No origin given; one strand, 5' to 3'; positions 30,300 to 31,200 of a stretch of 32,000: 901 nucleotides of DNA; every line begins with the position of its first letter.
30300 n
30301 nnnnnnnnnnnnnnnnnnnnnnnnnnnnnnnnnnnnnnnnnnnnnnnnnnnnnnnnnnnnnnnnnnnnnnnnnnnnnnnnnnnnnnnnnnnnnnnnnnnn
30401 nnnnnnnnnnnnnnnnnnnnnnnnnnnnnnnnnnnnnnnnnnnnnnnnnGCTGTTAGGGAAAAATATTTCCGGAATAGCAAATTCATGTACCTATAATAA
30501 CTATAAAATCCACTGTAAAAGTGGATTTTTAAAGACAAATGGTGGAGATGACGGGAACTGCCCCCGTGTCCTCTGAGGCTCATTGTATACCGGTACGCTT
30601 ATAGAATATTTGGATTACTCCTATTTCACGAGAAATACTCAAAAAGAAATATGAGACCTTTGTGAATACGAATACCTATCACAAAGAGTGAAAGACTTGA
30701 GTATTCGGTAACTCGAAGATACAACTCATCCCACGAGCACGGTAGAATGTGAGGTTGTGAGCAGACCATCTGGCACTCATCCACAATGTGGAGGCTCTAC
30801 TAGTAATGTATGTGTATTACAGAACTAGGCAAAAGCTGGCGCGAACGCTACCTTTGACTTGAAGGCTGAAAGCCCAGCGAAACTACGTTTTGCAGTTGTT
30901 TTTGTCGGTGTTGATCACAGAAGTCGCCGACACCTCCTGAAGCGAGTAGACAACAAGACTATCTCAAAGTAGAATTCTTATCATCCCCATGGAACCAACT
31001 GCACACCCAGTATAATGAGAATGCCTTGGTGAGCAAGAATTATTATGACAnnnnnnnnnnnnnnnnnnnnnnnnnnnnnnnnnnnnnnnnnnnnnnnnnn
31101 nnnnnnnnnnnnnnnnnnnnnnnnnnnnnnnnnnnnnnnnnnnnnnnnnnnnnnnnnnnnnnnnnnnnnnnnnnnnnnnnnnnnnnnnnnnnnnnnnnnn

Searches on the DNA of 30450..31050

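Call 80: search_rna_families(source=window, start=30450, end=31050, threshold=gathering, show_alignments=1)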
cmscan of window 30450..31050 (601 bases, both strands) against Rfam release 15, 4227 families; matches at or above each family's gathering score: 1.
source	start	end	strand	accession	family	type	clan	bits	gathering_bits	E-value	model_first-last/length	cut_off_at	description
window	30540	30988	-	RF00023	tmRNA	Gene;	CL00001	60.4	47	3.5e-23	1-374/374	no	transfer-messenger RNA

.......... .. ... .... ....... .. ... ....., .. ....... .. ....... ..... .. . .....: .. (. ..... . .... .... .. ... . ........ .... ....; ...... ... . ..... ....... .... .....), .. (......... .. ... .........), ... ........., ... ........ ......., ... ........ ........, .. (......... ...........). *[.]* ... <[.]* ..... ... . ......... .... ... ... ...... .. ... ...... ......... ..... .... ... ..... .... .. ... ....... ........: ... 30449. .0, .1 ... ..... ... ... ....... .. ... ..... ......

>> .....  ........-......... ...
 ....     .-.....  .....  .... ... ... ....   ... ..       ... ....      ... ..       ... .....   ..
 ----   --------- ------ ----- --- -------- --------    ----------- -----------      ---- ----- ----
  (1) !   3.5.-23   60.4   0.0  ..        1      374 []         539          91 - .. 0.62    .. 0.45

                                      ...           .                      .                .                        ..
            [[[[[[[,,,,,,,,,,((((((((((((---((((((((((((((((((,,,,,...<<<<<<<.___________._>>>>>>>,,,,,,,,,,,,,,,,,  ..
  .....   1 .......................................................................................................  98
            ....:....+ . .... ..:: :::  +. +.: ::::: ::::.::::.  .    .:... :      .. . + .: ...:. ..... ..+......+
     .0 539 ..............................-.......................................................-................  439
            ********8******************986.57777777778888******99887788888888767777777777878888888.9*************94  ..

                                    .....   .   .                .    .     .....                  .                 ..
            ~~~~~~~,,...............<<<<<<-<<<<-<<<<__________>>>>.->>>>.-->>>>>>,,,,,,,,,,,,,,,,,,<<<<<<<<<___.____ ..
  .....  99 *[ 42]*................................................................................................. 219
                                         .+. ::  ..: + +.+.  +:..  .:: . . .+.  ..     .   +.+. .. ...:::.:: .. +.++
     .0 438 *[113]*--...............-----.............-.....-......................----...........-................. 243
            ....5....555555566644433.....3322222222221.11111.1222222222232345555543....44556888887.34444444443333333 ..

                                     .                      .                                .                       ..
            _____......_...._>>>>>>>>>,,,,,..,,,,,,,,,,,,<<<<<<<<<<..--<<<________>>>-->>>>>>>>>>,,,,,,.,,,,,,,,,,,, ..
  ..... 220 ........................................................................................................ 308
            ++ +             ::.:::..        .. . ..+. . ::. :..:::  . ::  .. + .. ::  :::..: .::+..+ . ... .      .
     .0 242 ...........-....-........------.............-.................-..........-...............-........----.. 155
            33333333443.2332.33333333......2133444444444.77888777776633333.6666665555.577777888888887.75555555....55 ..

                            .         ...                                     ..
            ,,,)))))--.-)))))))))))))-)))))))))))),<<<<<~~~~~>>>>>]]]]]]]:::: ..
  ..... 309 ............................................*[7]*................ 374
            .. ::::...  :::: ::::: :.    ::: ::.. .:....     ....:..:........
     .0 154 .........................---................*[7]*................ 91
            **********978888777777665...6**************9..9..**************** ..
